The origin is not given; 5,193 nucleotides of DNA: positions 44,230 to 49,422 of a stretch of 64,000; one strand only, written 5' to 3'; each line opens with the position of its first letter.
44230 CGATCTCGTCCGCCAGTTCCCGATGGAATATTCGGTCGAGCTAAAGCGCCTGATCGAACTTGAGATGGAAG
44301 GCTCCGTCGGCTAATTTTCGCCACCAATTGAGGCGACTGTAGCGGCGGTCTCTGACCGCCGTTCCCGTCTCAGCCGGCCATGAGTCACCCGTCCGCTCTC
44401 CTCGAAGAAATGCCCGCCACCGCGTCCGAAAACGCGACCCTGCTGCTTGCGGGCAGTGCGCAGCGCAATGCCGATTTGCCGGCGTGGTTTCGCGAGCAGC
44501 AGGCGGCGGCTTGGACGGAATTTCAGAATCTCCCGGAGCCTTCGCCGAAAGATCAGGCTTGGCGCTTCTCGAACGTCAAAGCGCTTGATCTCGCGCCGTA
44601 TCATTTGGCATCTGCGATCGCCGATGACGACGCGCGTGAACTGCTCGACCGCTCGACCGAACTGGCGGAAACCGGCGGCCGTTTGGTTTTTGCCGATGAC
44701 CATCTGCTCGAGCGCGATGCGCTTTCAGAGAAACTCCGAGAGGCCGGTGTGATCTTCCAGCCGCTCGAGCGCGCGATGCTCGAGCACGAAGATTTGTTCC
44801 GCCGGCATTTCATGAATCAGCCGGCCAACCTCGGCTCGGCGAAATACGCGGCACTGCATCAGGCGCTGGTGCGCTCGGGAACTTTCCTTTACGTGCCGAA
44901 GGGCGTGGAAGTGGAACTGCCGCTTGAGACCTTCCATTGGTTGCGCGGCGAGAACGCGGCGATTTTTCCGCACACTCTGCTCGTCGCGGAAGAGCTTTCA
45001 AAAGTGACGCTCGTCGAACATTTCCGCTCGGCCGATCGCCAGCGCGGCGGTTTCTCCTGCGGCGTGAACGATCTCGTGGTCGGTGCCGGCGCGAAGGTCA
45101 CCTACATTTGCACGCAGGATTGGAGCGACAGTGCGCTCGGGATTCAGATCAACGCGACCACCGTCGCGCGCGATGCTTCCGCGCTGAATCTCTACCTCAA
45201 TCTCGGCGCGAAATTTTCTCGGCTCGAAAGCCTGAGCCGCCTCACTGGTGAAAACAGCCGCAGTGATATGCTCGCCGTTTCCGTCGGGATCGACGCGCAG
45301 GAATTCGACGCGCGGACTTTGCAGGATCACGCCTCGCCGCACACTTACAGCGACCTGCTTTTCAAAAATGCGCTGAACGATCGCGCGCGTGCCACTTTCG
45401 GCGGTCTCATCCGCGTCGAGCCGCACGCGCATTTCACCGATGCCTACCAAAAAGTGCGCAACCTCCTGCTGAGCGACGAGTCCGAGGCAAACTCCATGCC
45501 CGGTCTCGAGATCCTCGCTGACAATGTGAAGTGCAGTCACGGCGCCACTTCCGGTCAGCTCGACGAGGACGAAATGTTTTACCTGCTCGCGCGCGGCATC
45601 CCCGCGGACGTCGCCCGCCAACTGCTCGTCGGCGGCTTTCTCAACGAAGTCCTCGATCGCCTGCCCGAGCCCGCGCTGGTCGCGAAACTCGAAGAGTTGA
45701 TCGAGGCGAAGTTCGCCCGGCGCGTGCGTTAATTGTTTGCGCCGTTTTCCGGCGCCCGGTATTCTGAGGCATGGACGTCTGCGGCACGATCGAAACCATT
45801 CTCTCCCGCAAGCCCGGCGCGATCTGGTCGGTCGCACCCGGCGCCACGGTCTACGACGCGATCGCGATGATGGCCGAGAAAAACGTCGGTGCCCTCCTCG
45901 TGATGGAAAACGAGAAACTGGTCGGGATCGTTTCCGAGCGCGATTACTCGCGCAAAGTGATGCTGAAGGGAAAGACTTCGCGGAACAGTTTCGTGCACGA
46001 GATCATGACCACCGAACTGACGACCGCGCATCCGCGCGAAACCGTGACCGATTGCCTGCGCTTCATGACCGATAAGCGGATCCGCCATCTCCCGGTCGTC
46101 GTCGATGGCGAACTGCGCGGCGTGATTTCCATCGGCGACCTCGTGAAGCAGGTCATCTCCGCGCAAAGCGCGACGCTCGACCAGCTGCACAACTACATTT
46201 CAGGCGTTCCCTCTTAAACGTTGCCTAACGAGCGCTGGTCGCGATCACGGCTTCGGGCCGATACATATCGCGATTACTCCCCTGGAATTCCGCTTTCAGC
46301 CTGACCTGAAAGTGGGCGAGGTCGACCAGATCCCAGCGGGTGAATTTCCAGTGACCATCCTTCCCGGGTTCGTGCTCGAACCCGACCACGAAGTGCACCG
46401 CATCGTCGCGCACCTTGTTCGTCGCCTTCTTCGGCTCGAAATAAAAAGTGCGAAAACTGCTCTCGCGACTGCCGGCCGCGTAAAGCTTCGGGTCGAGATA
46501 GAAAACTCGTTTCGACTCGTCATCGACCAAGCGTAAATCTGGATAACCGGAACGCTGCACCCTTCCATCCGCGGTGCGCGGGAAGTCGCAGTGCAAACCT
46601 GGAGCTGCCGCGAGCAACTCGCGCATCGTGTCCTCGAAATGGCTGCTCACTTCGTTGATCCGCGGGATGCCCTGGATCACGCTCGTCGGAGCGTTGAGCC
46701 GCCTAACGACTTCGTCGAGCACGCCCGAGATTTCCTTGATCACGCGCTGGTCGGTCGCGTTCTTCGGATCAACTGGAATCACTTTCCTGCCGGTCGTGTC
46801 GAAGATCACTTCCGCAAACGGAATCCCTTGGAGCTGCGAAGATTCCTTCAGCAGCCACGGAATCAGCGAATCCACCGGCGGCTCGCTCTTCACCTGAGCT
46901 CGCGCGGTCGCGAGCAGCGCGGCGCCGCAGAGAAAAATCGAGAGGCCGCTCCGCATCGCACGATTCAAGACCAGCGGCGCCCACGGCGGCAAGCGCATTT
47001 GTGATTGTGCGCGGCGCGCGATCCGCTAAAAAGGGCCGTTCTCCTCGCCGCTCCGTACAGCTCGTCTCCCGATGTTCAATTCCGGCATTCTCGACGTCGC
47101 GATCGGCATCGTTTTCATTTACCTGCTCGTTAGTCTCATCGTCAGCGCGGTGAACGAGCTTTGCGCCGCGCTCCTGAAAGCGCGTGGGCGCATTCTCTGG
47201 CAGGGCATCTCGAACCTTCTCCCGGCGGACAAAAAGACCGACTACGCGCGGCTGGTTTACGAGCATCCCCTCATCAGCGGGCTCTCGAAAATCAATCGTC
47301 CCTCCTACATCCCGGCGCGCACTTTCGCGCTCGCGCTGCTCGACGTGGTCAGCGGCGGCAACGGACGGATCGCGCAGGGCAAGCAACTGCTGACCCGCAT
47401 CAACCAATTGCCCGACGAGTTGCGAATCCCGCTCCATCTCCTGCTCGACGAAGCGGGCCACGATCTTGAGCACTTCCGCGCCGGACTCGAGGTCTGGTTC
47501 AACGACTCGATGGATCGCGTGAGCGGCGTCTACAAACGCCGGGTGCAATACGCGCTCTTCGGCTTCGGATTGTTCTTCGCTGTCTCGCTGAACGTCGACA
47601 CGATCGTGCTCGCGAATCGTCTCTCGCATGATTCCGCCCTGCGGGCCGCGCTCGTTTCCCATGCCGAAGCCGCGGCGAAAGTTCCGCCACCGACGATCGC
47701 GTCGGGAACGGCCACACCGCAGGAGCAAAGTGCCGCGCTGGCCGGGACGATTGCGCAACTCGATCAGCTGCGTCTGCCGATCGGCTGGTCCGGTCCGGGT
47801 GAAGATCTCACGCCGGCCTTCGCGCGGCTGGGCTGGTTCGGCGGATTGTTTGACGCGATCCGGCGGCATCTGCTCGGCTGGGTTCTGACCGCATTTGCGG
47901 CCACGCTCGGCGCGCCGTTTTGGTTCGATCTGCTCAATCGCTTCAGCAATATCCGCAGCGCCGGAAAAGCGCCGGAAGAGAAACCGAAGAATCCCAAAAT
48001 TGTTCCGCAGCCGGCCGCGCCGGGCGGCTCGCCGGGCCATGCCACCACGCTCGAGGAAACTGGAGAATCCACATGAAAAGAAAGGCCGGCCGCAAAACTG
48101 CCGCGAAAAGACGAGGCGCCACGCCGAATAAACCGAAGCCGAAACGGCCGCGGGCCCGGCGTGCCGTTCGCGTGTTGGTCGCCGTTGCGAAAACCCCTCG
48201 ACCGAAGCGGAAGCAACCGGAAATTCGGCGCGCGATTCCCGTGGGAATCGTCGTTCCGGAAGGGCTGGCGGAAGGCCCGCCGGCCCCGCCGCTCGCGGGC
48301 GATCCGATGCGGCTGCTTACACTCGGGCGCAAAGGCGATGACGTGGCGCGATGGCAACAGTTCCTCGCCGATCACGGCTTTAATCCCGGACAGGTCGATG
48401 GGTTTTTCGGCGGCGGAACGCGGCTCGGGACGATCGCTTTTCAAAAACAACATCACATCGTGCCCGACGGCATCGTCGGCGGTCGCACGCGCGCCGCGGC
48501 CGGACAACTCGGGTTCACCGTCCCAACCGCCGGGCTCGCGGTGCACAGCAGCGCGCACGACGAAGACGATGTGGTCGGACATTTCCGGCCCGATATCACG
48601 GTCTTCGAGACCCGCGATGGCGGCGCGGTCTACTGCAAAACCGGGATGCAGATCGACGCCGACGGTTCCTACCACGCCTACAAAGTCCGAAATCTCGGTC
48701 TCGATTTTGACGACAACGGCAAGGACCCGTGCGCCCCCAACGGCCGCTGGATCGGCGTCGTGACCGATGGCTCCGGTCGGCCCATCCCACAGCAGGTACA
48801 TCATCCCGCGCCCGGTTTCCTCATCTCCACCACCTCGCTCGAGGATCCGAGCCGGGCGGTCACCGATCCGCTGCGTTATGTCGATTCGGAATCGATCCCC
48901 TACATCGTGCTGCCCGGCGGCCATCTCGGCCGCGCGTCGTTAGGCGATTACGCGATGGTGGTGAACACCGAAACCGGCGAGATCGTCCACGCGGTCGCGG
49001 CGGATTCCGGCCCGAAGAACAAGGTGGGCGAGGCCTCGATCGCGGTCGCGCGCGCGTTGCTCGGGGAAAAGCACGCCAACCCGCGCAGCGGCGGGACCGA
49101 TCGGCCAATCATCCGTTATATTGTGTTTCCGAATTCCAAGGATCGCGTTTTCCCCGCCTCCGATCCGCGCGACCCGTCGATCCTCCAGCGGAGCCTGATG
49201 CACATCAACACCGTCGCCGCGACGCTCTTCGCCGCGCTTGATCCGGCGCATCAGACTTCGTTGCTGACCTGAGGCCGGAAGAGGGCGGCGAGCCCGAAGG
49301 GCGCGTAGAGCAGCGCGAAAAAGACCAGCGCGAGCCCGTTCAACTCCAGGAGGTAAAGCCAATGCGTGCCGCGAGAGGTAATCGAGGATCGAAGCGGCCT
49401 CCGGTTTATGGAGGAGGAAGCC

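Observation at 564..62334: Hyper-abundant 9-mer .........: candidate DNA-uptake-sequence-like genome signal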

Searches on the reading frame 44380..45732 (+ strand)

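Call 32: search_protein_families(library=pfam, proteins=[window:44380-45732:+], max_evalue=0.0001)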
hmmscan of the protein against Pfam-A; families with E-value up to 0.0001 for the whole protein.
window:44380-45732:+ (450 aa): 2 families
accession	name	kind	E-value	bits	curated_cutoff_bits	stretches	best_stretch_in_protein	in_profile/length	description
PF01458.23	SUFBD_core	-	8e-71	238.6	27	1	188-420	3-232/232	SUF system FeS cluster assembly, SufBD core domain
PF19295.5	SufBD_N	-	7.5e-09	35.9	23.5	1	38-182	27-170/172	SufBD protein N-terminal region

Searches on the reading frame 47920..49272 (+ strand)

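Call 32: search_protein_families(library=pfam, proteins=[window:47920-49272:+], max_evalue=0.0001)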
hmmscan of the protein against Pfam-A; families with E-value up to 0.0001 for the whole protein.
window:47920-49272:+ (450 aa): 2 families
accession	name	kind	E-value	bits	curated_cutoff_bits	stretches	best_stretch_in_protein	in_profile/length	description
PF01471.23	PG_binding_1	-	6.1e-11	42.8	23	1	139-193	2-56/57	Putative peptidoglycan binding domain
PF07335.16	Glyco_hydro_75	-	4.4e-08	33.9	27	1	321-409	39-135/165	Fungal chitosanase of glycosyl hydrolase group 75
